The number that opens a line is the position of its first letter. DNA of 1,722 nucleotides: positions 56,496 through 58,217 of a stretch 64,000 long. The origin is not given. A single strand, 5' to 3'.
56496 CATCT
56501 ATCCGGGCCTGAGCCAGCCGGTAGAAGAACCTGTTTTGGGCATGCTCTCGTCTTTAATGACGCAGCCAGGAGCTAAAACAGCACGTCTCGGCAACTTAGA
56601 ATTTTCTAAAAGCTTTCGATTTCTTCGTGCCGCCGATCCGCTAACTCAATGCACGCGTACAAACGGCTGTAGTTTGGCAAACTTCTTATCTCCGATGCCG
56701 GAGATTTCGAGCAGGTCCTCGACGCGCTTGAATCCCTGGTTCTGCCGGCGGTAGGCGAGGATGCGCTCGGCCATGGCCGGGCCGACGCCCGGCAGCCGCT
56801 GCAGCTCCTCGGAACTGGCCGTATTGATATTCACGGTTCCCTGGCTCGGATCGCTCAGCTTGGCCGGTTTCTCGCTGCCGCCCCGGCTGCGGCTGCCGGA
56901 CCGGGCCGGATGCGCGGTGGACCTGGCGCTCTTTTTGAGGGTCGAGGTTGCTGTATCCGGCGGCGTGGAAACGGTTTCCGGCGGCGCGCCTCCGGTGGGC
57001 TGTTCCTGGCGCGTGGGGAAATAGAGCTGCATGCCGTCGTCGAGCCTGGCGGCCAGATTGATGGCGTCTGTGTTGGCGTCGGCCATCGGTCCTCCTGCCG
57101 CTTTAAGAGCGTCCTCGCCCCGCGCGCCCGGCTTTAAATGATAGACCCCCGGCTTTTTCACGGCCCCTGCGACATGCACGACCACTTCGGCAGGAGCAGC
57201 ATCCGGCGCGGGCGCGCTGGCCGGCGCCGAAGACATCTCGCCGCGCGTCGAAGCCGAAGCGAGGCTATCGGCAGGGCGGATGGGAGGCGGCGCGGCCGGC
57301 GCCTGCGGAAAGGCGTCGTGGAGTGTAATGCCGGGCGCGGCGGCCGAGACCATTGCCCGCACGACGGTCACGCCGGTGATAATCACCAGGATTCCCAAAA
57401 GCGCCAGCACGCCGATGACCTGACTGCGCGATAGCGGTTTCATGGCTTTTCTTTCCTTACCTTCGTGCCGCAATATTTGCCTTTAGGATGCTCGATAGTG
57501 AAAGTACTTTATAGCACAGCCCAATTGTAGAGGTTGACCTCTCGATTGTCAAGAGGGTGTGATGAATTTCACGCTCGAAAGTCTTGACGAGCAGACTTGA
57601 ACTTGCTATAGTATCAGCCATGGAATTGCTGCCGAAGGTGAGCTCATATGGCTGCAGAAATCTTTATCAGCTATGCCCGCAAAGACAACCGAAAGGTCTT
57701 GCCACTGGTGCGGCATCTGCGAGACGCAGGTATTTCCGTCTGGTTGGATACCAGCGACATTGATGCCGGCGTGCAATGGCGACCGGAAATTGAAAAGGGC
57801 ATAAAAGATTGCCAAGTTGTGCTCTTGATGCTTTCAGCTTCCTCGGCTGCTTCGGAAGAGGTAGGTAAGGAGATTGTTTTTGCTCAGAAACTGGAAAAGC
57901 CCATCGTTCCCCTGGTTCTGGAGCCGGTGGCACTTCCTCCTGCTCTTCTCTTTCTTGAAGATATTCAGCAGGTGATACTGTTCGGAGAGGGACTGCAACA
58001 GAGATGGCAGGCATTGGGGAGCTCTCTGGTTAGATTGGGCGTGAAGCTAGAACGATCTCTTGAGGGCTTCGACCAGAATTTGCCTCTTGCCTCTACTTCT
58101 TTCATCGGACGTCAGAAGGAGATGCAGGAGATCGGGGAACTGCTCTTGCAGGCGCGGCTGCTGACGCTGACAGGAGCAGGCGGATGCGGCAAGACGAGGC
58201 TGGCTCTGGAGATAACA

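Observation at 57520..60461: TIR-NB-ARC-TPR STAND NTPase (bacterial NLR-like) in a low-GC segment, with its own consensus promoter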

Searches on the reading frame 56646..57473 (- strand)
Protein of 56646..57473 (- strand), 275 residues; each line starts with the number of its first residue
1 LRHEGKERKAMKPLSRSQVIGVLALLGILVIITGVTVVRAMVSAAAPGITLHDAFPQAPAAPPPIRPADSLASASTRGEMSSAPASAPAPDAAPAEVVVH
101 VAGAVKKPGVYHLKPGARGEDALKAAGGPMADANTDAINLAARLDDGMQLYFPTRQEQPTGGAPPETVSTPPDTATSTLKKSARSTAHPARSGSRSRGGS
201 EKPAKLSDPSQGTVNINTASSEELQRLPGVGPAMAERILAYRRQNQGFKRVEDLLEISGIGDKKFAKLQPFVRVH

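Call 14: search_protein_families(library=pfam, proteins=[window:56646-57473:-], max_evalue=0.001)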
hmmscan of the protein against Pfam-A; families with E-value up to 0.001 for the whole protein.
window:56646-57473:- (275 aa): 7 families
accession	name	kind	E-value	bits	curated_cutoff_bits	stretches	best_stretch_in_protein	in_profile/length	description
PF12836.13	HHH_3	-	1.8e-24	86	27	1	211-273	3-65/65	Helix-hairpin-helix motif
PF10531.15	SLBB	-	2e-12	47.2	27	1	98-152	1-54/55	SLBB domain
PF00633.29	HHH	-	4e-12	45.7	24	1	215-241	4-30/30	Helix-hairpin-helix motif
PF14520.12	HHH_5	-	6.6e-06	27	27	0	221-239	34-52/57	Helix-hairpin-helix domain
PF03934.19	T2SSK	-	3.7e-05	24.4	24.2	1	214-263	1-50/63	Type II secretion system (T2SS), protein K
PF12826.13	HHH_2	-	7.9e-05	23.2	27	0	215-243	28-56/64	Helix-hairpin-helix motif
PF14716.13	HHH_8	-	0.00042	21.1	30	0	219-240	45-66/73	Helix-hairpin-helix domain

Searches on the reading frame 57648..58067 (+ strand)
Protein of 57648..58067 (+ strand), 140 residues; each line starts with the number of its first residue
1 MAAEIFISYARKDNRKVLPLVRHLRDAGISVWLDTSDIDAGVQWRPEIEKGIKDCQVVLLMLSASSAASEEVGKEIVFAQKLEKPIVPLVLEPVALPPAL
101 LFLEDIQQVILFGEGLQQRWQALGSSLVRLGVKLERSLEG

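Call 12: search_solved_structures(query=window:57648-58067:+, max_evalue=1, show_alignments=5)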
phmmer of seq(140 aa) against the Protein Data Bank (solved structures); distinct sequences matched with E-value up to 1: 26.
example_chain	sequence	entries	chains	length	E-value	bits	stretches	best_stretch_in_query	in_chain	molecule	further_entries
8j7s_B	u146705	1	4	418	5.2e-05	27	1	3-100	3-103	TIR domain-containing protein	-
8fex_A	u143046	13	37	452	6e-05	26.8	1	3-100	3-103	TIR-APAZ | TIR domain-containing protein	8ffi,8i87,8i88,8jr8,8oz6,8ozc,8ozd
6o0u_A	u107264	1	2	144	7.7e-05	26.5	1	4-116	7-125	Sterile alpha and TIR motif-containing protein 1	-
9tzw_A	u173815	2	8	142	9e-05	26.3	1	4-116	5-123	NAD(+) hydrolase SARM1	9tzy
9mw1_B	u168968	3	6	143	9.2e-05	26.2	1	4-116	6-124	NAD(+) hydrolase SARM1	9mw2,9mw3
10rb_A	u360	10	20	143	9.2e-05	26.2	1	4-116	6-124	NAD(+) hydrolase SARM1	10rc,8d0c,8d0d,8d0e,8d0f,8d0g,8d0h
10ra_A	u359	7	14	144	9.3e-05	26.2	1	4-116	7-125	Sterile alpha and TIR motif-containing protein 1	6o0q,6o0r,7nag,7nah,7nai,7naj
8sp0_A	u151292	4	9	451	9.5e-05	26.2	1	4-100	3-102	TIR-APAZ | TIR domain-containing protein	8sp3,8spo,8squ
9hq0_A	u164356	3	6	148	0.0001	26.1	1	4-116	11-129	NAD(+) hydrolase SARM1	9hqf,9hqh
9mud_K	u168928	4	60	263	0.00014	25.7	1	4-91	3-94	Cat1 (CRISPR associated TIR 1) pentagonal filament | Cat1 (CRISPR associated TIR 1) pentagonal filament assembly | Cat1 (CRISPR-associated TIR 1)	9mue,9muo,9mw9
8qlo_A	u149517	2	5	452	0.00031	24.5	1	4-125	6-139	Toll/interleukin-1 receptor domain-containing protein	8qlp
7uwg_A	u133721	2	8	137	0.00043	24.1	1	4-65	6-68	Molecular chaperone Tir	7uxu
8z92_E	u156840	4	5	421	0.00065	23.5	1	3-106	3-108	TIR domain-containing protein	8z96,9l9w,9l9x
6o0v_A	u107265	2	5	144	0.00073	23.3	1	4-116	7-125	Sterile alpha and TIR motif-containing protein 1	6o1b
8ifk_A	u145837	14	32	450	0.00074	23.3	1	3-106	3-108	TIR domain-containing protein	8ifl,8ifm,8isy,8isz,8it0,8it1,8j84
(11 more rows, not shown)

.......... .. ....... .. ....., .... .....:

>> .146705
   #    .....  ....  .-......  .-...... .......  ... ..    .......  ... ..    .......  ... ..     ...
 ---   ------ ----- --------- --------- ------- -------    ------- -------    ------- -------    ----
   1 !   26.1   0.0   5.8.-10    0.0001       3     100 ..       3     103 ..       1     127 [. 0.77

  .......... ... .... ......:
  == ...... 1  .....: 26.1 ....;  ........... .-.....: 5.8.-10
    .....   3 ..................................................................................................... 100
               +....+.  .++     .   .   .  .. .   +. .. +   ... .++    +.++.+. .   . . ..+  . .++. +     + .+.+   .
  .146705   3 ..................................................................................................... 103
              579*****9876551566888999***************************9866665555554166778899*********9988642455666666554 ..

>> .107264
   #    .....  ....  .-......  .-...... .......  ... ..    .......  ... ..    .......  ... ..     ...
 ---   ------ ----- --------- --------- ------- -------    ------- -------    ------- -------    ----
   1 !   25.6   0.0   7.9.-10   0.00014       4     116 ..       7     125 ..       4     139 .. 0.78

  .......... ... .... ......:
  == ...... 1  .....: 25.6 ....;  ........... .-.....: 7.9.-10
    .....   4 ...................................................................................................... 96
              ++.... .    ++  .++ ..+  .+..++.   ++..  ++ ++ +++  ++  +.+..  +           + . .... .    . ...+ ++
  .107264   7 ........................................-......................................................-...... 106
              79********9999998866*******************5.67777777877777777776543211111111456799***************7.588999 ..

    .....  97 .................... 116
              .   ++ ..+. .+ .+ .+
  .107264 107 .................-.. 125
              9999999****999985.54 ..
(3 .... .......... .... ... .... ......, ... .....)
